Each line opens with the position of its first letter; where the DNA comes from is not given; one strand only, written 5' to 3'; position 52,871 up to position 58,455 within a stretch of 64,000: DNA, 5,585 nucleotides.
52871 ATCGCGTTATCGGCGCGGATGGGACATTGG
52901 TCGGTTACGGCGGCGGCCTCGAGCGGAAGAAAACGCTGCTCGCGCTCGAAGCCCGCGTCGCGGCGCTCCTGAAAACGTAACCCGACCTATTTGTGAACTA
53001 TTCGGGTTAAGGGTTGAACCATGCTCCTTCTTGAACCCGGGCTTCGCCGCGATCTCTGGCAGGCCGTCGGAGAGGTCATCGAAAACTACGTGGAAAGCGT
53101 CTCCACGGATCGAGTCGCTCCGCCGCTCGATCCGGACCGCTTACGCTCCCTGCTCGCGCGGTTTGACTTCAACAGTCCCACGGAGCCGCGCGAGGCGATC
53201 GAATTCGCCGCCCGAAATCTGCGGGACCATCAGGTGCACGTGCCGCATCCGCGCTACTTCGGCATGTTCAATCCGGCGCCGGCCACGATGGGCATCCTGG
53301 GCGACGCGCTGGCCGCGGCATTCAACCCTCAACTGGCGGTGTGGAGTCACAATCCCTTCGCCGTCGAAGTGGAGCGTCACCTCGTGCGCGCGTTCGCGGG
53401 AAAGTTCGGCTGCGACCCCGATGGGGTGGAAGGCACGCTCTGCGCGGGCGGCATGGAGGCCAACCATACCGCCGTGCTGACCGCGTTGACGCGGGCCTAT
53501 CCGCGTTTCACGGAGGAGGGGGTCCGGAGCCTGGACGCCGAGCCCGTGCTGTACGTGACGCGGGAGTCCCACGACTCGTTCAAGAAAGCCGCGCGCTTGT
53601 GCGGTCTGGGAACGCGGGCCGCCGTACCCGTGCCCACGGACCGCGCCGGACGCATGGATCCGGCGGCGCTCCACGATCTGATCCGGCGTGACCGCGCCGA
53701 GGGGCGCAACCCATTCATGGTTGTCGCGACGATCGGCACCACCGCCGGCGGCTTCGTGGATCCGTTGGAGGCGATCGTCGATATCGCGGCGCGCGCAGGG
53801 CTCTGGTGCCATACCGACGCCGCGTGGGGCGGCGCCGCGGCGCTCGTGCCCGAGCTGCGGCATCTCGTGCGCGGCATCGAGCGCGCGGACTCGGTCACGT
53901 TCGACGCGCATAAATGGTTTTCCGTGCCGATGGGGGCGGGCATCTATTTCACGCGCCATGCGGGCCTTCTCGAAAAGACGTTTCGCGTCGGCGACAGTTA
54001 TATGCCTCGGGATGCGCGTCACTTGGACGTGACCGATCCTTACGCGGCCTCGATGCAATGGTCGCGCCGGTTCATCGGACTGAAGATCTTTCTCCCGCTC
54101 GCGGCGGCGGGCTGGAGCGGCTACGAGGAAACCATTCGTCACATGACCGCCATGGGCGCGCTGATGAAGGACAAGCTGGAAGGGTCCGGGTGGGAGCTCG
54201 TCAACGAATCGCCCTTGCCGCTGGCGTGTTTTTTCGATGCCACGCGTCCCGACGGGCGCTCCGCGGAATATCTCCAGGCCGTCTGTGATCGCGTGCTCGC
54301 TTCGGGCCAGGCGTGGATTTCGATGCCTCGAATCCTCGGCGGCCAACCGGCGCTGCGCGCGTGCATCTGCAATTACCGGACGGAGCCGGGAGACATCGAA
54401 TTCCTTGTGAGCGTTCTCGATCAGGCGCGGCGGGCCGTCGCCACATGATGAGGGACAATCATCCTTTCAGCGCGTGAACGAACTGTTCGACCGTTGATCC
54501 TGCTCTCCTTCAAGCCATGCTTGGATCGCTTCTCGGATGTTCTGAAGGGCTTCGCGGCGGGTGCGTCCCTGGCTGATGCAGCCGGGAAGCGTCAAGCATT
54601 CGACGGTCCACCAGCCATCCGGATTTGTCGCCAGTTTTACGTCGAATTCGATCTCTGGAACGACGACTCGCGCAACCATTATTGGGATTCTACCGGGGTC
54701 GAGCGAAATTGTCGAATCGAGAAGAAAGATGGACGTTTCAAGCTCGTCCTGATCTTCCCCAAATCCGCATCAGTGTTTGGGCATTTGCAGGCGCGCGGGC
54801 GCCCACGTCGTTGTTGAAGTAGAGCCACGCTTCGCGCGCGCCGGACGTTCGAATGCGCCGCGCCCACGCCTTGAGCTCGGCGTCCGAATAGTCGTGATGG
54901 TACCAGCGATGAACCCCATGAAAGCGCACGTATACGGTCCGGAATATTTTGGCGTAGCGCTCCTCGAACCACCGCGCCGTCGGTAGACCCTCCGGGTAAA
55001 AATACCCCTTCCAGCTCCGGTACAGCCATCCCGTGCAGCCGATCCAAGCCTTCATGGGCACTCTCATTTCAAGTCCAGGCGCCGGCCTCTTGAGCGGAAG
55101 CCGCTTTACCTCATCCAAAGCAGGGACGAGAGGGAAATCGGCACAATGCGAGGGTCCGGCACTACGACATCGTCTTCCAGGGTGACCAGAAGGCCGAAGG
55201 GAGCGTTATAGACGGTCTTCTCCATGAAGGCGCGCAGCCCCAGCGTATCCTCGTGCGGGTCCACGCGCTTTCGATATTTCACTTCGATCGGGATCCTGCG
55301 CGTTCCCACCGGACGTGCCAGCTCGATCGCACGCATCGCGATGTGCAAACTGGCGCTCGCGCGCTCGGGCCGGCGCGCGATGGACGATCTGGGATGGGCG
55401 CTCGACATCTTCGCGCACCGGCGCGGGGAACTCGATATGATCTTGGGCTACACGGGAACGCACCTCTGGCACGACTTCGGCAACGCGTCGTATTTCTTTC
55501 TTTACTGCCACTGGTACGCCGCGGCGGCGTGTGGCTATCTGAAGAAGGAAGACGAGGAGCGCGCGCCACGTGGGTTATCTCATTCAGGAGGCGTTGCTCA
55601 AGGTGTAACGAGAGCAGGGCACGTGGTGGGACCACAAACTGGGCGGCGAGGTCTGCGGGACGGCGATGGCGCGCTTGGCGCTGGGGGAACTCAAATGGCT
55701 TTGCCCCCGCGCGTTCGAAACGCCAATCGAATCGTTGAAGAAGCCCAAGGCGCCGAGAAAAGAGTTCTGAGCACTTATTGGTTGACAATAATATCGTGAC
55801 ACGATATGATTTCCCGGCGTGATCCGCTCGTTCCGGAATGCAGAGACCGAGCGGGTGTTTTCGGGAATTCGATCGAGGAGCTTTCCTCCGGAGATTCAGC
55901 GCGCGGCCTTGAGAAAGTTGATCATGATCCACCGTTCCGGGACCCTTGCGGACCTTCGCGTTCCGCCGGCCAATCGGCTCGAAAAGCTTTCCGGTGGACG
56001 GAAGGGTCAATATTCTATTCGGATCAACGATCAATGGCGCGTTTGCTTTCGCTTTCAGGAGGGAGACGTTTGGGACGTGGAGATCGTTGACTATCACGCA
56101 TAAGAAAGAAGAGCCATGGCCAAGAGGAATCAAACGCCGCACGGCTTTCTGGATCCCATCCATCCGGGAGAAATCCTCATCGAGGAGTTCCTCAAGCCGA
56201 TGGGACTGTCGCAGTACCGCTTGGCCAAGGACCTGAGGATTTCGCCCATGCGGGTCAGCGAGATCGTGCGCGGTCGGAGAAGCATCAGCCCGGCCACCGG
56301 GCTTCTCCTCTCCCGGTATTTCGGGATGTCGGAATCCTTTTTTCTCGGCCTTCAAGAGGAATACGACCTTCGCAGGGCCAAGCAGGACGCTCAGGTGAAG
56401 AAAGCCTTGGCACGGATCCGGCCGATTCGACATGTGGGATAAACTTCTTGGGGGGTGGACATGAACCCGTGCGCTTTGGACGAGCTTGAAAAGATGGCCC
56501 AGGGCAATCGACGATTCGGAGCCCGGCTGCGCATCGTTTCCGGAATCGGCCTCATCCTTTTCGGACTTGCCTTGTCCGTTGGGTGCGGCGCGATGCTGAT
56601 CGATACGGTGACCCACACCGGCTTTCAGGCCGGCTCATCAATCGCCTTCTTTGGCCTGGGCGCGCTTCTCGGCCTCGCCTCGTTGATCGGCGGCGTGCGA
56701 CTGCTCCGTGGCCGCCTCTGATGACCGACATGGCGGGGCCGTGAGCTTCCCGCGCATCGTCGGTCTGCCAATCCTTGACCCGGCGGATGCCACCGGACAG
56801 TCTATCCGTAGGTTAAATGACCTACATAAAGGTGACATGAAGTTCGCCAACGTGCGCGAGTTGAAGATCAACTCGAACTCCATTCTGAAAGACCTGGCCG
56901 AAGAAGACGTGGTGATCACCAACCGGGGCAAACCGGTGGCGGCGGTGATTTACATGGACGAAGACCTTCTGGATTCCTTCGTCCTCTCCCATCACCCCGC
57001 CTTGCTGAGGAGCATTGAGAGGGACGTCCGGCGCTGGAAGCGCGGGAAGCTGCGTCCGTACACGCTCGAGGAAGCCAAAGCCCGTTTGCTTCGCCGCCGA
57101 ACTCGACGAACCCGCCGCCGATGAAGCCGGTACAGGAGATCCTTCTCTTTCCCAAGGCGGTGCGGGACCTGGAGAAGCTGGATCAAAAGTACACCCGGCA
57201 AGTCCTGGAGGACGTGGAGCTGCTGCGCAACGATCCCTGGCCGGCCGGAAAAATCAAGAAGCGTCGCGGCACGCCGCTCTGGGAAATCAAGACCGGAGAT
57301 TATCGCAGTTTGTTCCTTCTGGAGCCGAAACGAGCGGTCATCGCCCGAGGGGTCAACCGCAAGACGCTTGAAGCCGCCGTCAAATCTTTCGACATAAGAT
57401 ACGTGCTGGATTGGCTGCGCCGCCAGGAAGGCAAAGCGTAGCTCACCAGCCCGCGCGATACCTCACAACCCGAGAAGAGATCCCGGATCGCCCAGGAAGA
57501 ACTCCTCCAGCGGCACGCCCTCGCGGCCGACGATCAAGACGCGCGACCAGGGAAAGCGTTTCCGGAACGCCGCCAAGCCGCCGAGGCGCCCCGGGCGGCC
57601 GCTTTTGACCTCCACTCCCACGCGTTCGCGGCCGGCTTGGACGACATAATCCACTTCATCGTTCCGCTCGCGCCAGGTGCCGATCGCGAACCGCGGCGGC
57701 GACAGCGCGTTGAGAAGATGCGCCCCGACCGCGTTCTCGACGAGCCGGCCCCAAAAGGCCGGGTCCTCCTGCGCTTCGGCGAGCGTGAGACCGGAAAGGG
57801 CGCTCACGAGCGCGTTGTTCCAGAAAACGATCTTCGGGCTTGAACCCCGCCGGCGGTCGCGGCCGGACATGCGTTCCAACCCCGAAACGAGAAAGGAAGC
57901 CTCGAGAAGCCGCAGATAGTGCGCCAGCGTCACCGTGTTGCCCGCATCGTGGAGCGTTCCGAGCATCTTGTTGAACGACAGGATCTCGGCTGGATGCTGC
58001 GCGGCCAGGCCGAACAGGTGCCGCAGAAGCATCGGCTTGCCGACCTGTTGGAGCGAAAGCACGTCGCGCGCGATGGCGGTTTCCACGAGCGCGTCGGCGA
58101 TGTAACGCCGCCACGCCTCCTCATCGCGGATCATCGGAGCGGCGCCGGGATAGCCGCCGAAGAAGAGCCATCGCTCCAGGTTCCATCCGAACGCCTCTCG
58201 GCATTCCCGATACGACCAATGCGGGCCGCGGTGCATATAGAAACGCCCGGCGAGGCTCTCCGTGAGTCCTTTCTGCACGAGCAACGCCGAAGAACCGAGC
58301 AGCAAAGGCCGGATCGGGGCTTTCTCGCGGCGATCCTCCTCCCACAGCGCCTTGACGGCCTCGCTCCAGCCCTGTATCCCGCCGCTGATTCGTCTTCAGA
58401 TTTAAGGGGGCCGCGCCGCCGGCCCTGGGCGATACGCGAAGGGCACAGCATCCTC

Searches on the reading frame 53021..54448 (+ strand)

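Call 74: search_protein_families(library=pfam, proteins=[window:53021-54448:+], max_evalue=0.001)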
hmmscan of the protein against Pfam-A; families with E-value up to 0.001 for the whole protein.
window:53021-54448:+ (475 aa): 2 families
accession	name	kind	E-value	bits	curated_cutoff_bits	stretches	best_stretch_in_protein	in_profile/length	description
PF00282.25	Pyridoxal_deC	-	1.9e-59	201.7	27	1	60-404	23-372/375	Pyridoxal-dependent decarboxylase conserved domain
PF01212.27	Beta_elim_lyase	-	6.8e-10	39.2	27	1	178-327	75-215/288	Beta-eliminating lyase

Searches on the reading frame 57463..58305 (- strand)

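Call 74: search_protein_families(library=pfam, proteins=[window:57463-58305:-], max_evalue=0.001)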
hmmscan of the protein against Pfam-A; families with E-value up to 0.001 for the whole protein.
window:57463-58305:- (280 aa): 1 family
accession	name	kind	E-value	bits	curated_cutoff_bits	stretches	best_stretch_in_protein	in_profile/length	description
PF13635.12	DUF4143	-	4.7e-26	91.9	28.1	1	80-236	2-160/160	Domain of unknown function (DUF4143)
